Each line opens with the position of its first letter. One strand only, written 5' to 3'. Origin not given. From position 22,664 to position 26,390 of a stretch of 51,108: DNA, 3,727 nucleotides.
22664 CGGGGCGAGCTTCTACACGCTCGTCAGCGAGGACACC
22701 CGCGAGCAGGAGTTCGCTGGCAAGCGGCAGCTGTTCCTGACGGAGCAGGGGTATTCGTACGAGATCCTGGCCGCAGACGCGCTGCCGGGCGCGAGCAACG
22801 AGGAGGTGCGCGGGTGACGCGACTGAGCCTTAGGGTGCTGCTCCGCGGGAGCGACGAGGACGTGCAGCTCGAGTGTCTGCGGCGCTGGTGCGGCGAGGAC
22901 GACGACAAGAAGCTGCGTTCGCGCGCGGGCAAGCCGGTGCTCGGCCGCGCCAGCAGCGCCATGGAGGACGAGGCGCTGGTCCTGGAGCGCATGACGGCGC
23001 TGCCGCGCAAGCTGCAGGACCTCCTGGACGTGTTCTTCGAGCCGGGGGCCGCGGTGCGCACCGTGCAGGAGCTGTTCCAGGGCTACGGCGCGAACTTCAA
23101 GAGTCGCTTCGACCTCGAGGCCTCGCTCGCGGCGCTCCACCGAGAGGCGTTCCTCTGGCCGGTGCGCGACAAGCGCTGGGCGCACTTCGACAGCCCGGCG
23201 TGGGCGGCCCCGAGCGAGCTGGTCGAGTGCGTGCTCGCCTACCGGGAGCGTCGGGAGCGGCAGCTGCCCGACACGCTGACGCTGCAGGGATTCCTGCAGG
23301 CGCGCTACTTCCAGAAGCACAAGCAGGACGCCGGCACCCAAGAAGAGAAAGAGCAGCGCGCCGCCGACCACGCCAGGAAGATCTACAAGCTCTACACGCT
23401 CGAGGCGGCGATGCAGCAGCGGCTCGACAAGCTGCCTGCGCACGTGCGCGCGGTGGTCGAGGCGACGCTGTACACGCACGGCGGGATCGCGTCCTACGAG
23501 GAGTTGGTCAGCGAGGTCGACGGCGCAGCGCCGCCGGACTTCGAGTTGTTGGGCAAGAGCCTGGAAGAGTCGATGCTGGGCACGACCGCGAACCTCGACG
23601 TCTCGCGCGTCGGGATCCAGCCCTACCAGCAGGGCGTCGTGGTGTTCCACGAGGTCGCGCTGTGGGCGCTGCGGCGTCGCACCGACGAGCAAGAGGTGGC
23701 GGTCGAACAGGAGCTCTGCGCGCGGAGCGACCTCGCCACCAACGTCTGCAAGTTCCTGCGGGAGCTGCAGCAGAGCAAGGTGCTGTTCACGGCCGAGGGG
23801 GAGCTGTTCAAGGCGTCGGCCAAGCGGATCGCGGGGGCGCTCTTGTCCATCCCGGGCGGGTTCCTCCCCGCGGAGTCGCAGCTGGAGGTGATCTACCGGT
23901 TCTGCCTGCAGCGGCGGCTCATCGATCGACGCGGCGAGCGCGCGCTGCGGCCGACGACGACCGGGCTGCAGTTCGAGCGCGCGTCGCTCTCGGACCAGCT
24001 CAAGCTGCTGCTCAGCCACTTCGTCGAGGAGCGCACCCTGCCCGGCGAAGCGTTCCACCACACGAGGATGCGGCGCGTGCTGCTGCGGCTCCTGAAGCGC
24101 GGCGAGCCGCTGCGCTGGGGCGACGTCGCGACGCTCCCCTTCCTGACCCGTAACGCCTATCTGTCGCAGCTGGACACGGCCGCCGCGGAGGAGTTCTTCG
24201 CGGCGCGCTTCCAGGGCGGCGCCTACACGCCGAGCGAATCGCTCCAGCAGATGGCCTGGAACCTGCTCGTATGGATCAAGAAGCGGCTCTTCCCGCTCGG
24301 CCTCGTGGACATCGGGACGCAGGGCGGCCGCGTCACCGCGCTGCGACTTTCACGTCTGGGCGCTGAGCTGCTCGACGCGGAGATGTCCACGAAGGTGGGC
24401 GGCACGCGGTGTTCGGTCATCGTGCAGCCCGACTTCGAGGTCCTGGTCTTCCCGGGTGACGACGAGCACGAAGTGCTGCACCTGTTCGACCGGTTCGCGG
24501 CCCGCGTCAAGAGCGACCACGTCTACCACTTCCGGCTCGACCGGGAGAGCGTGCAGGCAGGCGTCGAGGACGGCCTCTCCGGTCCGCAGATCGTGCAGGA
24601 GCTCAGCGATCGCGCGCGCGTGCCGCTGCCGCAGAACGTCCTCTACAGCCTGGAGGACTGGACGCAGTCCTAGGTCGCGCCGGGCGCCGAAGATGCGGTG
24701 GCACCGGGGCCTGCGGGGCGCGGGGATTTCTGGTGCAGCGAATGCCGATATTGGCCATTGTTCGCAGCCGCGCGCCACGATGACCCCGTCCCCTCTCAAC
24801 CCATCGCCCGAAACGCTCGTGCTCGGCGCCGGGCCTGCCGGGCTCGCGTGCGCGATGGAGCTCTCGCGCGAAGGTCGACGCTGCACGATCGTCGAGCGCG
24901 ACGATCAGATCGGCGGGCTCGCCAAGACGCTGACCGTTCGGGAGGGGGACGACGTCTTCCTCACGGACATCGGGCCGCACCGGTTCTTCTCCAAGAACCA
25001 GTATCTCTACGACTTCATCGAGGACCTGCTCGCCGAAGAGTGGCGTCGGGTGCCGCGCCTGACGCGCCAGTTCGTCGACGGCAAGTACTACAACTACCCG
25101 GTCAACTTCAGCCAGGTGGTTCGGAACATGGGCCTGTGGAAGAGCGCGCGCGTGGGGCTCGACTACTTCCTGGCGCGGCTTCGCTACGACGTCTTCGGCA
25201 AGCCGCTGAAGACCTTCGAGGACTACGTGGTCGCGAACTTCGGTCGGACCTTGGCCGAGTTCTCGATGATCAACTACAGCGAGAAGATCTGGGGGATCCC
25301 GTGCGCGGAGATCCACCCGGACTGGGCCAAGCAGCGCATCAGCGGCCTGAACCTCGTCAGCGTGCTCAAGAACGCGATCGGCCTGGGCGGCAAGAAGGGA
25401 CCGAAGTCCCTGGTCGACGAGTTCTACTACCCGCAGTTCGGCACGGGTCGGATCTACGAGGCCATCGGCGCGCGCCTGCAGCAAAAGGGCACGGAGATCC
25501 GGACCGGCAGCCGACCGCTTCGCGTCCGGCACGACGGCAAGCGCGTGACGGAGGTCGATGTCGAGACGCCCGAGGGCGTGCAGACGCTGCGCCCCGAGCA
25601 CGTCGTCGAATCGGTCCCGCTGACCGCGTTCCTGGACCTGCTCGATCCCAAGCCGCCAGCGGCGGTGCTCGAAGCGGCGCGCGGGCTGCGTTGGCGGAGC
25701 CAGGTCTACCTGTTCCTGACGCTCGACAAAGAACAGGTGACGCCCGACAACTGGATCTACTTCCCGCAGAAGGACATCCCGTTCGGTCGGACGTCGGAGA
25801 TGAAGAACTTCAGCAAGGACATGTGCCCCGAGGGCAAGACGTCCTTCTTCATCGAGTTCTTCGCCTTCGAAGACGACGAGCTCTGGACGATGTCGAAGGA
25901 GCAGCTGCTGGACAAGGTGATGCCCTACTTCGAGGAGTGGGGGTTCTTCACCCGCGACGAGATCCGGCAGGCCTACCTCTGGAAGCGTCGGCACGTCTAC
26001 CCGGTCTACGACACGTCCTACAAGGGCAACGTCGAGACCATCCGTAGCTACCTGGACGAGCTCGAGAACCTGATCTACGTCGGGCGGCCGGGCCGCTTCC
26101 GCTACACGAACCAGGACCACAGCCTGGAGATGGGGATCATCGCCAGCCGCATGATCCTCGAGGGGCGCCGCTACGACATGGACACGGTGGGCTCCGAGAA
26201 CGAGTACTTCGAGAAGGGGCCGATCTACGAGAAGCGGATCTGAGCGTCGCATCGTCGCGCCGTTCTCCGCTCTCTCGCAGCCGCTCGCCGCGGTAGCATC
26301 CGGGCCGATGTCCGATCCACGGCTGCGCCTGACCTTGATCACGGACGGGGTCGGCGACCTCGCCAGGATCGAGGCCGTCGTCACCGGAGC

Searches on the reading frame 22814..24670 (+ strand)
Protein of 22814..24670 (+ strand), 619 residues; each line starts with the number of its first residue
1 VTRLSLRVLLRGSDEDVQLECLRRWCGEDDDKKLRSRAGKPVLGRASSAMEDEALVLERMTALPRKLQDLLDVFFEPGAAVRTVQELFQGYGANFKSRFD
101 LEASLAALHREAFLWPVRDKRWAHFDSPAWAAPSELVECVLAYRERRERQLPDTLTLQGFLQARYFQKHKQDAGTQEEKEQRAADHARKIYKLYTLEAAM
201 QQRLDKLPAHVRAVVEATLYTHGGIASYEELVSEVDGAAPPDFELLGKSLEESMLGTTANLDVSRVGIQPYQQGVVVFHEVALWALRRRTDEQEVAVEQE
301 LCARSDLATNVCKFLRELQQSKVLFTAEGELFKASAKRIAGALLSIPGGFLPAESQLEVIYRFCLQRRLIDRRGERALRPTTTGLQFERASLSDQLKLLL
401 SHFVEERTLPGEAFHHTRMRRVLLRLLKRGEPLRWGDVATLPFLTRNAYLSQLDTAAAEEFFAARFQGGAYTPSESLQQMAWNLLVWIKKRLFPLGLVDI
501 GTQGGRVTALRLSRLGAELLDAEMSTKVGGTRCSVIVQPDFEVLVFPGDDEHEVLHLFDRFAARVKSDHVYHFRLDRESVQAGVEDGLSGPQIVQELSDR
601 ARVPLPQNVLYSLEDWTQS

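Call 20: search_protein_families(library=pfam, proteins=[window:22814-24670:+], max_evalue=0.01)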
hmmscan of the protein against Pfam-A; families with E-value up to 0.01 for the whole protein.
window:22814-24670:+ (619 aa): 1 family
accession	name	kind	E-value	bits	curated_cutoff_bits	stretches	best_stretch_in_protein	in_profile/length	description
PF13625.11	Helicase_C_3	-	9.1e-12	45.5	34.2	1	535-618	1-83/125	Helicase conserved C-terminal domain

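Call 65: search_protein_families(library=ncbifam, proteins=[window:22814-24670:+], max_evalue=0.001)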
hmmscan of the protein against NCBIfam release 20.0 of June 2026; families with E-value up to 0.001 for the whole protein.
window:22814-24670:+ (619 aa): 0 families

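Call 66: search_protein_families(library=padloc, proteins=[window:22814-24670:+], max_evalue=0.001)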
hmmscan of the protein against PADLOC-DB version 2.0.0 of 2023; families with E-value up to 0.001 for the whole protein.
window:22814-24670:+ (619 aa): 0 families

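Call 67: search_solved_structures(query=window:22814-24670:+, max_evalue=0.1)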
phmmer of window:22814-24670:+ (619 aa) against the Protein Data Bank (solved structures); distinct sequences matched with E-value up to 0.1: 0.

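Call 82: find_homologous_proteins(query=window:22814-24670:+, max_evalue=0.00001)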
Query window:22814-24670:+ (619 aa): 178 proteins with E <= 0.00001 among 8000 candidates; the best 120 are listed.
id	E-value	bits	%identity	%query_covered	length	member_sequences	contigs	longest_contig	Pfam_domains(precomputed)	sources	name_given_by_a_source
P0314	0.0e+0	1250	89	100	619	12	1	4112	PF13625.12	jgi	-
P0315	0.0e+0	1245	89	100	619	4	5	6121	PF13625.12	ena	-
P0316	0.0e+0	1169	83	100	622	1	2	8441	PF13625.12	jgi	-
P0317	0.0e+0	1161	82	100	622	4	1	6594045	PF13625.12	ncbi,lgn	ncbi:MAG: helicase-associated domain-containing protein [Planctomycetota bacterium]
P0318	0.0e+0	1148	82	100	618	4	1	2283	PF13625.12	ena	-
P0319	0.0e+0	1137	81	100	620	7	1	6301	PF13625.12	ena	-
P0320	0.0e+0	1135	81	100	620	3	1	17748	PF13625.12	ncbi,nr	ncbi:MAG: helicase-associated domain-containing protein [Planctomycetota bacterium]|nr:helicase-asso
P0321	0.0e+0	1122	79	100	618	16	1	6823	PF13625.12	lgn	-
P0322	0.0e+0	1122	79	100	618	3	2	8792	PF13625.12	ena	-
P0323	0.0e+0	1121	80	100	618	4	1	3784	PF13625.12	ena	-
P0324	0.0e+0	1119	79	100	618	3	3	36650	PF13625.12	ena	-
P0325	0.0e+0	1105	79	100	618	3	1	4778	PF13625.12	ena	-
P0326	0.0e+0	1091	78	97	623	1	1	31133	PF13625.12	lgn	-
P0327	0.0e+0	1089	78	100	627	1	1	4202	PF13625.12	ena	-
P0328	0.0e+0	1076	77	100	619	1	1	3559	PF13625.12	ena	-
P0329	0.0e+0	1069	76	100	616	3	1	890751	PF13625.12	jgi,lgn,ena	-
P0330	0.0e+0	1065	76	100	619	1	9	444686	PF13625.12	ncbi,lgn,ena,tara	tara:strand:+ start:39799 stop:41658 length:1860 start_codon:yes stop_codon:yes gene_type:complete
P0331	0.0e+0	1064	77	100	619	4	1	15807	PF13625.12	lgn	-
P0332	0.0e+0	1063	77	100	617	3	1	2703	PF13625.12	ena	-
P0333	0.0e+0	1062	75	100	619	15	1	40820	PF13625.12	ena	-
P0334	0.0e+0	1060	76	100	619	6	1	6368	PF13625.12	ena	-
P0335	0.0e+0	1059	76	100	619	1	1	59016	PF13625.12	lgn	-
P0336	0.0e+0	1058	77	100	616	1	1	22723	PF13625.12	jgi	jgi:hypothetical protein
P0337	0.0e+0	1058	76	100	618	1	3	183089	PF13625.12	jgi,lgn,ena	-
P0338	0.0e+0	1053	76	100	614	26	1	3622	PF13625.12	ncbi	-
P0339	0.0e+0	1051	75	100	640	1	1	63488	PF13625.12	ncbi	ncbi:MAG: helicase-associated domain-containing protein [Planctomycetota bacterium]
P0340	0.0e+0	1048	75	100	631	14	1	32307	PF13625.12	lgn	-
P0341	0.0e+0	1033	74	100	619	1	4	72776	PF13625.12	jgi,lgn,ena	jgi:hypothetical protein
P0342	0.0e+0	1032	75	100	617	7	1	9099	PF13625.12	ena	-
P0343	0.0e+0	1026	75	100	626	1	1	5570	PF13625.12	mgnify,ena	mgnify:CR=1 FL=1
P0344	0.0e+0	1020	74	100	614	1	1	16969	PF13625.12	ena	-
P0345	3.0e-289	979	71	100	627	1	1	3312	PF13625.12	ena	-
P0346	4.6e-283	958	70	100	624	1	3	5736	PF13625.12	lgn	-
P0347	5.2e-280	948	69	100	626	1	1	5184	PF13625.12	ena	-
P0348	3.9e-274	929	68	100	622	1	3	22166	PF13625.12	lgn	-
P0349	1.7e-273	927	67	100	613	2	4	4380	PF13625.12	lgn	-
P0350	3.7e-272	922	64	100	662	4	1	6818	PF13625.12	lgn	-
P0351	1.4e-271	920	66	100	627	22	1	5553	PF13625.12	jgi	jgi:hypothetical protein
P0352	3.2e-271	919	67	100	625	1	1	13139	PF13625.12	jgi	jgi:hypothetical protein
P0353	6.5e-271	918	66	100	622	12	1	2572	PF13625.12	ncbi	-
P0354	1.3e-269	914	67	100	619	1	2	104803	PF13625.12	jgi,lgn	jgi:hypothetical protein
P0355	4.7e-269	912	66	100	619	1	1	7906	PF13625.12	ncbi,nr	ncbi:MAG: helicase-associated domain-containing protein [Planctomycetes bacterium]|nr:helicase-assoc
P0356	1.1e-268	911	67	100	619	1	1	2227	PF13625.12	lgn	-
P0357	2.3e-268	910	65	100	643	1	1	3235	PF13625.12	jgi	jgi:hypothetical protein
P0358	3.4e-268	909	63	100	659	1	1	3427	PF13625.12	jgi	-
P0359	4.1e-268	909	67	98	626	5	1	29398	PF13625.12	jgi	jgi:hypothetical protein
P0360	9.6e-268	908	67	100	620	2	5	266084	PF13625.12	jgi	jgi:hypothetical protein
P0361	1.0e-267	908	67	100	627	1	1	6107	PF13625.12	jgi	jgi:hypothetical protein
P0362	2.2e-267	906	66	100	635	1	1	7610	PF13625.12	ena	-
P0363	3.0e-267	906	67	100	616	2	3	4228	PF13625.12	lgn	-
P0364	6.8e-267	905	65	100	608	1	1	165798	PF13625.12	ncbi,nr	ncbi:MAG: helicase-associated domain-containing protein [Planctomycetes bacterium]|nr:helicase-assoc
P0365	7.6e-267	905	66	100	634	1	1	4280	PF13625.12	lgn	-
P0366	9.1e-267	904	66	100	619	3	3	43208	PF13625.12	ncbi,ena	-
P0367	1.5e-266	904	66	100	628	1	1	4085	PF13625.12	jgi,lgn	-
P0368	2.1e-266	903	66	100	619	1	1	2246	PF13625.12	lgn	-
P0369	2.8e-266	903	65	100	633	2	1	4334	PF13625.12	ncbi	-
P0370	3.1e-266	903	66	100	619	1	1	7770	PF13625.12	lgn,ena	-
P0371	8.9e-266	901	66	100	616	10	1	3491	PF13625.12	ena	-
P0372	9.8e-266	901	65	100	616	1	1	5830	PF13625.12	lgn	-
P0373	3.4e-265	899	64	100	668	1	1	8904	PF13625.12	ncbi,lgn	-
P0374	1.5e-264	897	65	100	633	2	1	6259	PF13625.12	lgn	-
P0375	2.7e-264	896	65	100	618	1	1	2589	PF13625.12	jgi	jgi:hypothetical protein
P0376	4.8e-264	895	65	100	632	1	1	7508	PF13625.12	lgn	-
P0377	6.4e-264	895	67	100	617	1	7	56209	PF13625.12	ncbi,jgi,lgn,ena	jgi:hypothetical protein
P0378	6.7e-264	895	65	100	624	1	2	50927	PF13625.12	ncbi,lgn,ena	-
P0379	8.1e-264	895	66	100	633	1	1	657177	PF13625.12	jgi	jgi:hypothetical protein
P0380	1.5e-263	894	65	100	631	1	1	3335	PF13625.12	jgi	jgi:hypothetical protein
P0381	1.5e-262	891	64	100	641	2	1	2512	PF13625.12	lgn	-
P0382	1.7e-262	890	65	100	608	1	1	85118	PF13625.12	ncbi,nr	ncbi:MAG: helicase-associated domain-containing protein [Planctomycetes bacterium]|nr:helicase-assoc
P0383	2.8e-262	890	65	100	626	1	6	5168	PF13625.12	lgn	-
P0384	3.9e-262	889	64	100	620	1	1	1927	PF13625.12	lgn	-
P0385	7.6e-262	888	65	100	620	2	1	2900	PF13625.12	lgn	-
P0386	8.3e-262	888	65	100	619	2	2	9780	PF13625.12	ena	-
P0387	9.4e-262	888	65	100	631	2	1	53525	PF13625.12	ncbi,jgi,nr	ncbi:MAG: helicase-associated domain-containing protein [Planctomycetes bacterium]|jgi:hypothetical 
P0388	1.0e-261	888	65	100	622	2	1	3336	PF13625.12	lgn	-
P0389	1.1e-261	888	63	100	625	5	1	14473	PF13625.12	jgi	-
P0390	1.9e-261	887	61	100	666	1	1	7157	PF13625.12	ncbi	ncbi:MAG: helicase-associated domain-containing protein [Planctomycetota bacterium]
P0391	3.8e-261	886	64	100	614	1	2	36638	PF13625.12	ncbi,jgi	jgi:hypothetical protein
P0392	1.0e-260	884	65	100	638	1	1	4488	PF13625.12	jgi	jgi:hypothetical protein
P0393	2.0e-260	883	65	100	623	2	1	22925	PF13625.12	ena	-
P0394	3.4e-260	883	64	100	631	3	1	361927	PF13625.12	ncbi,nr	ncbi:MAG: helicase-associated domain-containing protein [Planctomycetes bacterium]|nr:helicase-assoc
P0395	3.8e-260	883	65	100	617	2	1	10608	PF13625.12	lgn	-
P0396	5.4e-260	882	64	100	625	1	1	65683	PF13625.12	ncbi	-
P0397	1.6e-259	881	64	100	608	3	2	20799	PF13625.12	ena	-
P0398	1.7e-259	880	65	100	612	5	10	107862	PF13625.12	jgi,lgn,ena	jgi:hypothetical protein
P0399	2.9e-259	880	61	100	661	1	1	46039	PF13625.12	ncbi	ncbi:MAG TPA: helicase-associated domain-containing protein [Planctomycetota bacterium]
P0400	5.5e-259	879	65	100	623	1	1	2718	PF13625.12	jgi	jgi:hypothetical protein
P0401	8.7e-259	878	65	100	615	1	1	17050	PF13625.12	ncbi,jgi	jgi:hypothetical protein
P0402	1.6e-258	877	64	100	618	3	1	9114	PF13625.12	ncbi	ncbi:MAG: hypothetical protein RL398_2741 [Planctomycetota bacterium]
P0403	3.5e-258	876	65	100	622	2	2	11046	PF13625.12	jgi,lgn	-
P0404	4.4e-258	876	65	100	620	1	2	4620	PF13625.12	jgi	jgi:Helicase conserved C-terminal domain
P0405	4.7e-258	876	64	100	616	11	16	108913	PF13625.12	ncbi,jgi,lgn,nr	ncbi:MAG: hypothetical protein FJ301_01290 [Planctomycetes bacterium]|nr:hypothetical protein [Planc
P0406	4.9e-257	872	66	100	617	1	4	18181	PF13625.12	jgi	jgi:hypothetical protein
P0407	7.7e-257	872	64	100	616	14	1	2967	PF13625.12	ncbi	ncbi:MAG: helicase-associated domain-containing protein [Planctomycetota bacterium]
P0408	1.3e-256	871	64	100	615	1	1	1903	PF13625.12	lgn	-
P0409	1.6e-256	871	63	100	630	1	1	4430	PF13625.12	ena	-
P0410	2.1e-256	870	64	100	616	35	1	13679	PF13625.12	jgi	jgi:hypothetical protein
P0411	4.2e-256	869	64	100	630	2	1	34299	PF13625.12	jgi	-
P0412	5.0e-256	869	63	100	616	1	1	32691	PF13625.12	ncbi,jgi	jgi:hypothetical protein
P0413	1.6e-255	867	63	100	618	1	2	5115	PF13625.12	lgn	-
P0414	4.7e-255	866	63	100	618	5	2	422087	PF13625.12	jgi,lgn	jgi:hypothetical protein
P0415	2.7e-254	863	63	100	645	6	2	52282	PF13625.12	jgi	-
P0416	1.3e-253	861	62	100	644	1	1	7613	PF13625.12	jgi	jgi:hypothetical protein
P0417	2.7e-253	860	63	100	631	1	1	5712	PF13625.12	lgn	-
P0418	5.3e-253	859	62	100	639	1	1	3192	PF13625.12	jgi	jgi:hypothetical protein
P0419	1.3e-252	858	62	100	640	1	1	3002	PF13625.12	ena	-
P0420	1.5e-252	858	61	100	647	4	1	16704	PF13625.12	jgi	-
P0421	3.3e-252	856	62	100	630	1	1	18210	PF13625.12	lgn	-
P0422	7.1e-252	855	62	100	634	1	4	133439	PF13625.12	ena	-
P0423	2.6e-248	843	62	98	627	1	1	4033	PF13625.12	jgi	jgi:hypothetical protein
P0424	3.1e-248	843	65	92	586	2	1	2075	PF13625.12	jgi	jgi:hypothetical protein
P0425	2.1e-245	834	61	100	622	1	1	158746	PF13625.12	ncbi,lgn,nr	ncbi:MAG: helicase-associated domain-containing protein [bacterium]|nr:helicase-associated domain-co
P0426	9.4e-244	828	61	100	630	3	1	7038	PF13625.12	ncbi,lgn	-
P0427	1.0e-242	825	63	100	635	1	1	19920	PF13625.12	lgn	-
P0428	1.5e-242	825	61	100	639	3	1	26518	PF13625.12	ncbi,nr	ncbi:MAG: helicase-associated domain-containing protein [Planctomycetes bacterium]|nr:helicase-assoc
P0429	4.2e-240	816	60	100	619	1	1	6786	PF13625.12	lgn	-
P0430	1.2e-239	815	59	100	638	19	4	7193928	PF13625.12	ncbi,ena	-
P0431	3.7e-239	813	60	97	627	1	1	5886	PF13625.12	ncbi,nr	ncbi:MAG: helicase-associated domain-containing protein [Planctomycetes bacterium]|nr:helicase-assoc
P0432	1.2e-236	805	62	93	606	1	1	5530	PF13625.12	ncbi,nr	ncbi:MAG: helicase-associated domain-containing protein [Planctomycetes bacterium]|nr:helicase-assoc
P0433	4.5e-233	793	59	100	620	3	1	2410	PF13625.12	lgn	-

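Call 92: predict_structure(alignment_id=A2)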
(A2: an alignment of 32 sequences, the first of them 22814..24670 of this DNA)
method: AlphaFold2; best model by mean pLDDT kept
length: 619 residues; sequences in the alignment: 32
mean_pLDDT: 61.1   pTM: 0.42
mean pLDDT of the five models: 61.1, 60.4, 59.9, 58.6, 57.4
residues with pLDDT >= 90: 48; 70-90: 248; 50-70: 75; < 50: 248
segments of 3 or more residues with pLDDT < 50: 38-40, 265-269, 293-532
pLDDT, mean of each block of 10 residues (from residue 1): 81 84 77 54 80 87 85 87 89 85 93 89 81 91 72 73 67 65 72 83 89 80 70 69 87 87 49 78 67 36 31 35 30 32 28 36 38 39 41 40 32 31 29 31 32 33 32 33 35 33 27 34 27 67 76 83 77 88 87 82 76 86
secondary structure, 60 per line:
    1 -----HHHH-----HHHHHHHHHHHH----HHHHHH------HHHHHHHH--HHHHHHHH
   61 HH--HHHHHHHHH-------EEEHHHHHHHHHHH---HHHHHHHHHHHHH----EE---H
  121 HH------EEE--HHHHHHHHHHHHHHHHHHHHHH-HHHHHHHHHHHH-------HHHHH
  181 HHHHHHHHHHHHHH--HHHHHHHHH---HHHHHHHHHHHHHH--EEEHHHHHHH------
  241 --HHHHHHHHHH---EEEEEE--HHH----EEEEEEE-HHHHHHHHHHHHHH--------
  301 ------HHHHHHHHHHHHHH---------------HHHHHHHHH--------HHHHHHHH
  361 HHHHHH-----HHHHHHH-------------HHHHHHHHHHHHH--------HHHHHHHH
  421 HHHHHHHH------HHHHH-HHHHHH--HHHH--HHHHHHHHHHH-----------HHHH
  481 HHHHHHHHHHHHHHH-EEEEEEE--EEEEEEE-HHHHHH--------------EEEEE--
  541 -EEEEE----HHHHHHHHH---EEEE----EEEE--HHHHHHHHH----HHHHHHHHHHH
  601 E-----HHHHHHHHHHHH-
elements in order: H6-9 H15-26 H31-36 H43-50 H53-62 H65-73 E81-83 H84-94 H98-110 E129-131 H134-155 H157-168 H176-194 H197-205 H209-222 E225-227 H228-234 H243-252 E256-261 E271-277 H279-292 H307-320 H336-344 H353-366 H372-378 H392-404 H413-428 H435-439 H441-446 H449-452 H455-465 H477-495 E497-503 E506-512 H514-519 E534-538 E542-546 H551-559 E563-566 E571-574 H577-585 H590-600 H607-618

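Call 94: fold_search(model_id=the predicted structure, library=pdb)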
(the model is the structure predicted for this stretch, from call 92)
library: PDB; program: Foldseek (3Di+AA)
matches with E <= 10: 601; with E <= 0.001: 18
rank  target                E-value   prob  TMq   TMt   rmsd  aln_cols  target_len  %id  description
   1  8ebs_D                5.9e-07  1.00  0.14  0.19  23.2       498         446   14  Initial DNA-lesion (Cy5) binding by XPC and TFIIH (released 2023-04-19)
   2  9pd3_D                1.5e-06  1.00  0.13  0.19  23.1       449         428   15  NER dual incision complex - DuIS (released 2026-02-18)
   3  7o4i_2                1.5e-06  1.00  0.13  0.18  23.6       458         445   16  Yeast RNA polymerase II transcription pre-initiation complex with initial transcription bubble (released 2021-06-16)
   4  8ebu_D                1.6e-06  1.00  0.13  0.19  23.3       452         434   14  XPC release from Core7-XPA-DNA (Cy5) (released 2023-04-19)
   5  7zs9_2                2.9e-06  1.00  0.13  0.18  23.1       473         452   14  Yeast RNA polymerase II transcription pre-initiation complex with the +1 nucleosome (complex A) (released 2022-11-16)
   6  8ebt_D                3.5e-06  1.00  0.13  0.18  22.5       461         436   14  XPA repositioning Core7 of TFIIH relative to XPC-DNA lesion (Cy5) (released 2023-04-19)
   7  7egc_4                4.3e-06  1.00  0.13  0.17  24.3       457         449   16  p53-bound TFIID-based holo PIC on HDM2 promoter (released 2021-05-12)
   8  6nmi_D                7.0e-06  1.00  0.14  0.18  24.8       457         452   15  Cryo-EM structure of the human TFIIH core complex (released 2019-03-13)
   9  9a88_C                1.0e-05  1.00  0.13  0.19  24.8       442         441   14  Structure of the pre-incision complex in nucleotide excision repair   (released 2024-10-09)
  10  7lbm_Z                2.6e-05  1.00  0.13  0.19  25.1       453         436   15  Structure of the human Mediator-bound transcription pre-initiation complex (released 2021-03-24)
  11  9pcp_D                2.8e-05  1.00  0.13  0.19  23.4       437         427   14  NER dual incision complex - NoG (released 2026-04-01)
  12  8bvw_3                3.3e-05  1.00  0.13  0.19  23.3       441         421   14  RNA polymerase II pre-initiation complex with the distal +1 nucleosome (PIC-Nuc18W) (released 2023-05-03)
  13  7egb_4                4.7e-05  1.00  0.13  0.21  23.2       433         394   13  TFIID-based holo PIC on SCP promoter (released 2021-05-05)
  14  7nvr_2                9.3e-05  1.00  0.13  0.21  23.3       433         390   13  Human Mediator with RNA Polymerase II Pre-initiation complex (released 2021-05-05)
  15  7nvv_2                1.2e-04  1.00  0.13  0.28  14.8       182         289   18  XPB-containing part of TFIIH in a post-translocated state (with ADP-BeF3) (released 2021-05-05)
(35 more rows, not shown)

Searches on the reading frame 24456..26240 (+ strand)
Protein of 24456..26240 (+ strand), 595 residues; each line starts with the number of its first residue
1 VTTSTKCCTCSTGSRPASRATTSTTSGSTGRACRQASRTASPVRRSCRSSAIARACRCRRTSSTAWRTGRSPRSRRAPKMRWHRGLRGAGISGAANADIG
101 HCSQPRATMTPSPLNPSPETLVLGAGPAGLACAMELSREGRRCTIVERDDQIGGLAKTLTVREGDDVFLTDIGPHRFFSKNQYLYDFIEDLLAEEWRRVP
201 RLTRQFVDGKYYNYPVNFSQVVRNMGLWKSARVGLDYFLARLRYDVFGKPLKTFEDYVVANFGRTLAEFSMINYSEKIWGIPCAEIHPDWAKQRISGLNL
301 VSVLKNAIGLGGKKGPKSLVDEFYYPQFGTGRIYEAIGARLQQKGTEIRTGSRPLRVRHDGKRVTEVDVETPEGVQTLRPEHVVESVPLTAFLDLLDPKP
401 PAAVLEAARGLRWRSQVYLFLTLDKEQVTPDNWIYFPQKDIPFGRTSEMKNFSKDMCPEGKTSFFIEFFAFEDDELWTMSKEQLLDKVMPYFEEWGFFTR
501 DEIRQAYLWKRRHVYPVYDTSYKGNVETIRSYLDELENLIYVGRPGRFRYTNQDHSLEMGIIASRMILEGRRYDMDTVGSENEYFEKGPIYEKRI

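Call 33: search_protein_families(library=pfam, proteins=[window:24456-26240:+], max_evalue=0.00001)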
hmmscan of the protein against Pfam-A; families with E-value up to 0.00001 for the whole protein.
window:24456-26240:+ (595 aa): 9 families
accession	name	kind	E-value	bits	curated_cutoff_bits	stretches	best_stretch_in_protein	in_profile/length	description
PF01593.30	Amino_oxidase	-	9.4e-23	81.6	19.8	1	128-495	2-364/443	Flavin containing amine oxidoreductase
PF13450.12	NAD_binding_8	-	8.3e-14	52.1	21.9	1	122-191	1-68/68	NAD(P)-binding Rossmann-like domain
PF01266.30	DAO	-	1.3e-08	35.2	27.9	1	121-154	3-37/353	FAD dependent oxidoreductase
PF12831.13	FAD_oxidored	-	3.9e-08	33.4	27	0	121-156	3-38/416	FAD dependent oxidoreductase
PF00070.33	Pyr_redox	-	2e-07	31.8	22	0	120-153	2-35/82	Pyridine nucleotide-disulphide oxidoreductase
PF01494.25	FAD_binding_3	-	6.9e-07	29.2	22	0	119-158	3-42/349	FAD binding domain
PF00890.30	FAD_binding_2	-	2.8e-06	27.2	20.4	1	120-154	2-36/414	FAD binding domain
PF03275.19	GLF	-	5.8e-06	26.6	26.3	0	410-469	100-157/203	UDP-galactopyranose mutase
PF07992.20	Pyr_redox_2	-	6.7e-06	26.2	26.1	0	120-150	3-33/291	Pyridine nucleotide-disulphide oxidoreductase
